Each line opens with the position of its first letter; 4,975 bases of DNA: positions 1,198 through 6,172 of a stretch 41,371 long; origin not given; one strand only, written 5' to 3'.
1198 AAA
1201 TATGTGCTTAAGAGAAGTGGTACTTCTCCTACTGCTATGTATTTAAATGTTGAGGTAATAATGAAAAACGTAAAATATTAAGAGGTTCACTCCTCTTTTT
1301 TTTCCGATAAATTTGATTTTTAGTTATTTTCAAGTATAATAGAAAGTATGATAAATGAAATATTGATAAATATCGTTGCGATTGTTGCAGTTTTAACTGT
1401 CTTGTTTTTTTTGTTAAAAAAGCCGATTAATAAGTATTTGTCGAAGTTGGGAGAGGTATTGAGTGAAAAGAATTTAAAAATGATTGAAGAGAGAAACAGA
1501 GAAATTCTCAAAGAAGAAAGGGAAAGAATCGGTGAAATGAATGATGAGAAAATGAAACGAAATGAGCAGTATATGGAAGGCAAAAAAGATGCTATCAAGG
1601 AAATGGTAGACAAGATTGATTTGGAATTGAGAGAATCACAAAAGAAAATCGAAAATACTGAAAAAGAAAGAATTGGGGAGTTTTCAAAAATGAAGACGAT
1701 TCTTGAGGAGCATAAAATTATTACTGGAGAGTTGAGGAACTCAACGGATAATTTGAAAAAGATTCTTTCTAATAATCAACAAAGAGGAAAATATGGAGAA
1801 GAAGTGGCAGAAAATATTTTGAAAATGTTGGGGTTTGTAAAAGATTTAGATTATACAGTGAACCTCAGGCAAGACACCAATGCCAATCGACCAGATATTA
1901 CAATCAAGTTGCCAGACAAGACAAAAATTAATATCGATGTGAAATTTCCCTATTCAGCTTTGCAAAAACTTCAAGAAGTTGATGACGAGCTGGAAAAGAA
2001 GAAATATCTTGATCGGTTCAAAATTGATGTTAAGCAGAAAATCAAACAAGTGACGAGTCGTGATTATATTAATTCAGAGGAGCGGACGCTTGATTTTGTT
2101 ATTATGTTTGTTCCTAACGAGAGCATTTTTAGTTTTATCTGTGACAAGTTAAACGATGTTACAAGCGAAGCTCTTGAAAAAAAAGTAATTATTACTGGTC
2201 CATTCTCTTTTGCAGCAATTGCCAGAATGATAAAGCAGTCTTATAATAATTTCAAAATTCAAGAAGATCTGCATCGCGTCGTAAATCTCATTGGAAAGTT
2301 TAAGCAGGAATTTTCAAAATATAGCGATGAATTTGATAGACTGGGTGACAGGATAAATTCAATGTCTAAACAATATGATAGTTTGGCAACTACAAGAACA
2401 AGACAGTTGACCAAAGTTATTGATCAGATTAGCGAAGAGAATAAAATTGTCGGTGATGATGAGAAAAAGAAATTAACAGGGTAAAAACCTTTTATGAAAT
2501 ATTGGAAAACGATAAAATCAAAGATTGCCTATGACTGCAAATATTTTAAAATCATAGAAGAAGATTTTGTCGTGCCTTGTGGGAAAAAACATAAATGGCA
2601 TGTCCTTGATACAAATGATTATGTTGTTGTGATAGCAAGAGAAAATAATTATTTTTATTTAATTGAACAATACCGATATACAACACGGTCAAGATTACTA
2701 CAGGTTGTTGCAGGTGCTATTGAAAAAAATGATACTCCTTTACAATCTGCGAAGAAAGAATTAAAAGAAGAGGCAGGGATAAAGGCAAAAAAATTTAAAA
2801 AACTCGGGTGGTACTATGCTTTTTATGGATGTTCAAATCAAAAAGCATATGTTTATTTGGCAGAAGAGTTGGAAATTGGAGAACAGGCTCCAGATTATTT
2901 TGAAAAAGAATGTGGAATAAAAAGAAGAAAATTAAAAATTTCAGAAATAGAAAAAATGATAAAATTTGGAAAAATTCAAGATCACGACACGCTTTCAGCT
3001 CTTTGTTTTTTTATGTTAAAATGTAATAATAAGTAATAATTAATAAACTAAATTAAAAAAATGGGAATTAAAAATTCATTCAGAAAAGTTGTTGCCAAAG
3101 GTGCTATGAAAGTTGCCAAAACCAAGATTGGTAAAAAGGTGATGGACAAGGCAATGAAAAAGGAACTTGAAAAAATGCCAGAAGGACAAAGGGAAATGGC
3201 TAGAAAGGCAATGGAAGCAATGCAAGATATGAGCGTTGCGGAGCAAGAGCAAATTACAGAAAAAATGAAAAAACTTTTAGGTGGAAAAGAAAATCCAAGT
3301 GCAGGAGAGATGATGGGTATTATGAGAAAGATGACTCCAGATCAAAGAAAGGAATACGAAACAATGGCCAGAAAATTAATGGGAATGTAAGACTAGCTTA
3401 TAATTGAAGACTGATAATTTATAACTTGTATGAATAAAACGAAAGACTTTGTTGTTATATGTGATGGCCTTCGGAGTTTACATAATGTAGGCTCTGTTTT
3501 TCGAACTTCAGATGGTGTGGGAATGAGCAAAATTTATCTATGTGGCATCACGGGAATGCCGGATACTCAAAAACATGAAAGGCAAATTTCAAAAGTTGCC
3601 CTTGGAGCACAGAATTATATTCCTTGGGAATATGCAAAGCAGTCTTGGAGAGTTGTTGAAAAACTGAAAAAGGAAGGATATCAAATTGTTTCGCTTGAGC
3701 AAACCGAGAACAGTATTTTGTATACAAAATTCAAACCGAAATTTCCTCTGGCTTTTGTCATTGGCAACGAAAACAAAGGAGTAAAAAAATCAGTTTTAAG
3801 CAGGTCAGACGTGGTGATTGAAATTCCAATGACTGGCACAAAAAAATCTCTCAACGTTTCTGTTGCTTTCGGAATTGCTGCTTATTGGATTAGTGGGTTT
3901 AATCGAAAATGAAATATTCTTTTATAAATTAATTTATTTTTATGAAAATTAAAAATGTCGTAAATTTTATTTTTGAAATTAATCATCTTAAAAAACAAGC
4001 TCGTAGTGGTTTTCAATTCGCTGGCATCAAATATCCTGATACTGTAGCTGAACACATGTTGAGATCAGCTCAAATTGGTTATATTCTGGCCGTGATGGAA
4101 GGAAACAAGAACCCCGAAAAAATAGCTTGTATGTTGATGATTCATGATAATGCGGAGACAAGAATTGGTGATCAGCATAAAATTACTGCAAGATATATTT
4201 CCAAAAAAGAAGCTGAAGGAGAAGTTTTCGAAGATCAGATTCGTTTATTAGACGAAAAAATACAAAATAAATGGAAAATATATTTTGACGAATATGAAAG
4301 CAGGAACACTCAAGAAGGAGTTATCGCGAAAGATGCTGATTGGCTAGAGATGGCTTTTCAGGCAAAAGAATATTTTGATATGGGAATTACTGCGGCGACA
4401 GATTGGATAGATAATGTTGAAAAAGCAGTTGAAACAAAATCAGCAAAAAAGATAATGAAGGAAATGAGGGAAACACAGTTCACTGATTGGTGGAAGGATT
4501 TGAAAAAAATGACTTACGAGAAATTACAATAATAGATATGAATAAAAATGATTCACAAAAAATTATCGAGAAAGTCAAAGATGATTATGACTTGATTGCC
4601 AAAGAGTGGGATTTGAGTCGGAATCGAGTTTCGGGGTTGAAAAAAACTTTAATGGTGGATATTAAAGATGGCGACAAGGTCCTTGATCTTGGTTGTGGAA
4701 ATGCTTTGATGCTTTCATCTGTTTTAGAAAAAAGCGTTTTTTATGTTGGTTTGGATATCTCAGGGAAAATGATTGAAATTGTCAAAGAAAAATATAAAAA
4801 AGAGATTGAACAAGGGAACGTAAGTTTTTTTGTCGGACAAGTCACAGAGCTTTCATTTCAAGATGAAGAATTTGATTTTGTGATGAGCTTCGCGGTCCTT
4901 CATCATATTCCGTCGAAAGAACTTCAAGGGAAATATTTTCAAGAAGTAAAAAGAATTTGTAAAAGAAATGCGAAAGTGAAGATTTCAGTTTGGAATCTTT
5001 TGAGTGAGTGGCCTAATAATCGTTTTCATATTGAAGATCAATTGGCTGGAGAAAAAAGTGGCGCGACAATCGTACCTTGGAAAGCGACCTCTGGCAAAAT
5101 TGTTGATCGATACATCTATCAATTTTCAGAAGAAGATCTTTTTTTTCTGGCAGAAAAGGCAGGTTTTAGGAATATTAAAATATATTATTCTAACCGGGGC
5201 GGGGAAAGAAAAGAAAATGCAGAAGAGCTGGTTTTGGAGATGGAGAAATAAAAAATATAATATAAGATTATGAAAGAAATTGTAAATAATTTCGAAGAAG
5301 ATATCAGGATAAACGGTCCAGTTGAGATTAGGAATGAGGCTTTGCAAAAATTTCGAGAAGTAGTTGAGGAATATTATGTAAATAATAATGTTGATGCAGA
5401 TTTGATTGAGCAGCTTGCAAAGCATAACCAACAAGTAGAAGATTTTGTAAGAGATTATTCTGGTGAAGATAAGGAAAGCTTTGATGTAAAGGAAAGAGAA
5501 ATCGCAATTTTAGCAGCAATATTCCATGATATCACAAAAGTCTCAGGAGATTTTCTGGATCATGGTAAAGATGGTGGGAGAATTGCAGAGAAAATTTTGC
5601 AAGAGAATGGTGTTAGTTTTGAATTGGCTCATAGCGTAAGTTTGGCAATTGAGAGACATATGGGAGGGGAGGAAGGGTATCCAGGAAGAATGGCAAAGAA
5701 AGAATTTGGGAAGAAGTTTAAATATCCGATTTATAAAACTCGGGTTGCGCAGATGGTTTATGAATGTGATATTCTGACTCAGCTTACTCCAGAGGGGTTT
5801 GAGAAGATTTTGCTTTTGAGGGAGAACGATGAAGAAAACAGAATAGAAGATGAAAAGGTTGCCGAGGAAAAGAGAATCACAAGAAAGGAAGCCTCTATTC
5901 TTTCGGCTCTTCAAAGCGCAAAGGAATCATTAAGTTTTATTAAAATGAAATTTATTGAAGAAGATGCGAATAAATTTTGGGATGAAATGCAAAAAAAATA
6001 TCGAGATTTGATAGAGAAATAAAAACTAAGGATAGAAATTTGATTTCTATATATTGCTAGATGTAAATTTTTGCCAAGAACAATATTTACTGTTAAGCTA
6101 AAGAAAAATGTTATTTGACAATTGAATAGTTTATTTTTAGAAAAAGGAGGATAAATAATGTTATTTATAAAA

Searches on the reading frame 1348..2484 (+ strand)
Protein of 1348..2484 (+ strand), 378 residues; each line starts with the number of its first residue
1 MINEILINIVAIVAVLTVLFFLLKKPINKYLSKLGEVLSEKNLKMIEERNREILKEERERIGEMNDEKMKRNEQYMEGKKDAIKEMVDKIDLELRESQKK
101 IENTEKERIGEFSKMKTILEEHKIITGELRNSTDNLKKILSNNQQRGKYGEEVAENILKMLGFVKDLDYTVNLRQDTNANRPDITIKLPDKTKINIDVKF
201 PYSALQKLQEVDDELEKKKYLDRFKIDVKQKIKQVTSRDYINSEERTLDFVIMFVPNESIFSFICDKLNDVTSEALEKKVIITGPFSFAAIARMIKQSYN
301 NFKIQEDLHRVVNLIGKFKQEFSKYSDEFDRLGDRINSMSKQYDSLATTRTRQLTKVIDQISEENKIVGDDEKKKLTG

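Call 22: search_protein_families(library=pfam, proteins=[window:1348-2484:+], max_evalue=0.001)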
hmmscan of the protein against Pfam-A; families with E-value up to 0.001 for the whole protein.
window:1348-2484:+ (378 aa): 1 family
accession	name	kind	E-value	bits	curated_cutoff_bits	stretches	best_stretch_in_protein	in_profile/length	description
PF02646.22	RmuC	-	1.1e-62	212.2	26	1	82-363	2-283/291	RmuC family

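Call 70: find_encoding_contigs(protein=window:1348-2484:+, flank=10000, max_places=2)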
Protein window:1348-2484:+ (378 aa): 10 contigs read that carry it; 2 places shown.
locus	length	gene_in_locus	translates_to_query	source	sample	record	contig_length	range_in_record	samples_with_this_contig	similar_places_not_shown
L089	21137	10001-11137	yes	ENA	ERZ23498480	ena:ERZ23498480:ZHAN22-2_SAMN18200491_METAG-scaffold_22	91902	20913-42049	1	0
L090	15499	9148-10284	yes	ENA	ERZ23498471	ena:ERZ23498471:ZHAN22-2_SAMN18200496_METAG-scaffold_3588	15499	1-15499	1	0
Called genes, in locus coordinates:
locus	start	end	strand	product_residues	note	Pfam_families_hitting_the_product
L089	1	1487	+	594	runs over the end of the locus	PF00009:GTP_EFTU, PF01926:MMR_HSR1 (weak), PF22042:EF-G_D2, PF03144:GTP_EFTU_D2, PF00679:EFG_C, PF21018:BipA_C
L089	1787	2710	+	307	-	PF00005:ABC_tran, PF13175:AAA_15 (faint), PF13304:AAA_21 (weak)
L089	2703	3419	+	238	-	PF01061:ABC2_membrane, PF12679:ABC2_membrane_2, PF12698:ABC2_membrane_3, PF12730:ABC2_membrane_4 (weak), PF13346:ABC2_membrane_5 (faint)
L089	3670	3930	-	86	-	-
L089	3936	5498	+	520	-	PF23357:DUF7088, PF23355:IFT52_GIFT (faint), PF09822:ABC_transp_aux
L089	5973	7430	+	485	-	PF18911:PKD_4 (faint)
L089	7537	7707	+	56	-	-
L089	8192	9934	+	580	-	-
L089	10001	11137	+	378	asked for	PF02646:RmuC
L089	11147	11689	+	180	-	PF00293:NUDIX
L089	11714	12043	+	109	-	-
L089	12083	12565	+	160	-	PF00588:SpoU_methylase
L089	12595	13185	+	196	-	PF12917:YfbR-like, PF13023:HD_3, PF01966:HD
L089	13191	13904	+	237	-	PF01209:Ubie_methyltran, PF02353:CMAS, PF13489:Methyltransf_23, PF13847:Methyltransf_31, PF08241:Methyltransf_11, PF08242:Methyltransf_12, PF13649:Methyltransf_25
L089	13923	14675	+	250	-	PF01966:HD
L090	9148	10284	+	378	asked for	PF02646:RmuC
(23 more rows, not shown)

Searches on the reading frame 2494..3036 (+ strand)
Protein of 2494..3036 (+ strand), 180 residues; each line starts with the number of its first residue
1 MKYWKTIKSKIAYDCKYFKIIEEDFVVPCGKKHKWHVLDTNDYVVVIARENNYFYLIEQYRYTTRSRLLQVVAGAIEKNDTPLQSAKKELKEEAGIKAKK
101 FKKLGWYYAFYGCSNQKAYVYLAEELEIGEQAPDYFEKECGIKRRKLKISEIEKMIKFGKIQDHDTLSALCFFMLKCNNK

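Call 22: search_protein_families(library=pfam, proteins=[window:2494-3036:+], max_evalue=0.001)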
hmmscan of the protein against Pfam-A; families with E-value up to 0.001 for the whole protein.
window:2494-3036:+ (180 aa): 1 family
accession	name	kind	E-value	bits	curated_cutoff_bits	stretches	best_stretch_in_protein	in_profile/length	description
PF00293.34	NUDIX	-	3.2e-10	40.6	21.1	1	44-137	7-105/134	NUDIX domain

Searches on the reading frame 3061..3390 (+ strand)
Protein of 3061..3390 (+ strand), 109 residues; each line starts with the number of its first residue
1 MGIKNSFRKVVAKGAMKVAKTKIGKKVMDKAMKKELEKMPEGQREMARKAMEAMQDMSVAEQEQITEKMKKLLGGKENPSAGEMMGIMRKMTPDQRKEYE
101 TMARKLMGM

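Call 22: search_protein_families(library=pfam, proteins=[window:3061-3390:+], max_evalue=0.001)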
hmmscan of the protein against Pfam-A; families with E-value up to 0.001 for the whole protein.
window:3061-3390:+ (109 aa): 1 family
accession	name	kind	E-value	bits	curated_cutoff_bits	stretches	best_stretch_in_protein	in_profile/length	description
PF11304.13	DUF3106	-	4.2e-05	24.4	24.3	1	30-104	13-89/104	Protein of unknown function (DUF3106)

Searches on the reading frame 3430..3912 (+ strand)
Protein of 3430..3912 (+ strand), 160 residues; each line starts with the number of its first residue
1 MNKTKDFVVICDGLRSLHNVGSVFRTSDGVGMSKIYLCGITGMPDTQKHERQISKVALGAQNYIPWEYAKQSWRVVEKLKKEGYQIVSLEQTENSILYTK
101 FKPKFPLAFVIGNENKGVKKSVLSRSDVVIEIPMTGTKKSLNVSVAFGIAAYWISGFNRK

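Call 22: search_protein_families(library=pfam, proteins=[window:3430-3912:+], max_evalue=0.001)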
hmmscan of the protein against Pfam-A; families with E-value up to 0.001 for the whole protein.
window:3430-3912:+ (160 aa): 1 family
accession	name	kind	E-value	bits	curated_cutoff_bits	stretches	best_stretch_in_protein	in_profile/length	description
PF00588.24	SpoU_methylase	-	4.6e-32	111.5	29.7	1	7-152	2-142/142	SpoU rRNA Methylase family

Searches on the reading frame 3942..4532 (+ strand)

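Call 22: search_protein_families(library=pfam, proteins=[window:3942-4532:+], max_evalue=0.001)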
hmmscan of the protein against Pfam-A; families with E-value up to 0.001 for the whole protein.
window:3942-4532:+ (196 aa): 3 families
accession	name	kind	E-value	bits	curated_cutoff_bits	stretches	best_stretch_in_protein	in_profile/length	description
PF13023.12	HD_3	-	1.5e-22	80.7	22.5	1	14-170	2-160/165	HD domain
PF01966.28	HD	-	5.1e-11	43.3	22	1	35-137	1-115/116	HD domain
PF12917.13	YfbR-like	-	7.1e-10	39.3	25.9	1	9-152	2-152/182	5'-deoxynucleotidase YfbR-like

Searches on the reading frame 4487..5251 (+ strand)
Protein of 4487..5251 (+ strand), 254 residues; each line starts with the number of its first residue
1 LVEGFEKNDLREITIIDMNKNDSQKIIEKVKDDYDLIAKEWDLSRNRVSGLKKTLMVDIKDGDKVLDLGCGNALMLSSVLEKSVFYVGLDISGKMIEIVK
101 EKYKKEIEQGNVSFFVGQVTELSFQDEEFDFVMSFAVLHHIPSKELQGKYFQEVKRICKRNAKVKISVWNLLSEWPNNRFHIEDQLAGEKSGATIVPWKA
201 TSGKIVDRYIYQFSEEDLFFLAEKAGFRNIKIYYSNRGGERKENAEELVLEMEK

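Call 22: search_protein_families(library=pfam, proteins=[window:4487-5251:+], max_evalue=0.001)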
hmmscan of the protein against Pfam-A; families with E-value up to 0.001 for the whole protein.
window:4487-5251:+ (254 aa): 10 families
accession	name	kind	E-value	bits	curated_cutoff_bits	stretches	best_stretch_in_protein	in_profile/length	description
PF13649.12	Methyltransf_25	-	1.7e-19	70.7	27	1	65-160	1-95/97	Methyltransferase domain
PF08241.18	Methyltransf_11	-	3.8e-19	69.6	21.2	1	66-163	1-92/95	Methyltransferase domain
PF13847.12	Methyltransf_31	-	1.6e-17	63.9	27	1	59-176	1-119/145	Methyltransferase domain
PF13489.12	Methyltransf_23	-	2.2e-14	54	27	1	58-231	19-163/164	Methyltransferase domain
PF08242.18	Methyltransf_12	-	6.2e-13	49.7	30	1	66-163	1-97/98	Methyltransferase domain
PF01209.24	Ubie_methyltran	-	6.6e-11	42.4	20.1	1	18-143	4-131/233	ubiE/COQ5 methyltransferase family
PF02353.26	CMAS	-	5.4e-08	32.9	27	1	57-164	58-162/273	Mycolic acid cyclopropane synthetase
PF07021.18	MetW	-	4.9e-05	23.5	21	1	58-140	10-87/193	Methionine biosynthesis protein MetW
PF05175.20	MTS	-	0.00064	19.8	23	0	61-134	31-104/170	Methyltransferase small domain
PF03848.20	TehB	-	0.00075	19.4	20.4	0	57-146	26-113/193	Tellurite resistance protein TehB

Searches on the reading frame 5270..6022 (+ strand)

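Call 22: search_protein_families(library=pfam, proteins=[window:5270-6022:+], max_evalue=0.001)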
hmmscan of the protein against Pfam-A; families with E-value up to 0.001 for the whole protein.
window:5270-6022:+ (250 aa): 1 family
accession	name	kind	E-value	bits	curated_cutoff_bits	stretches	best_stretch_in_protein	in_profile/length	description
PF01966.28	HD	-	3.1e-08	34.3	22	1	57-169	9-113/116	HD domain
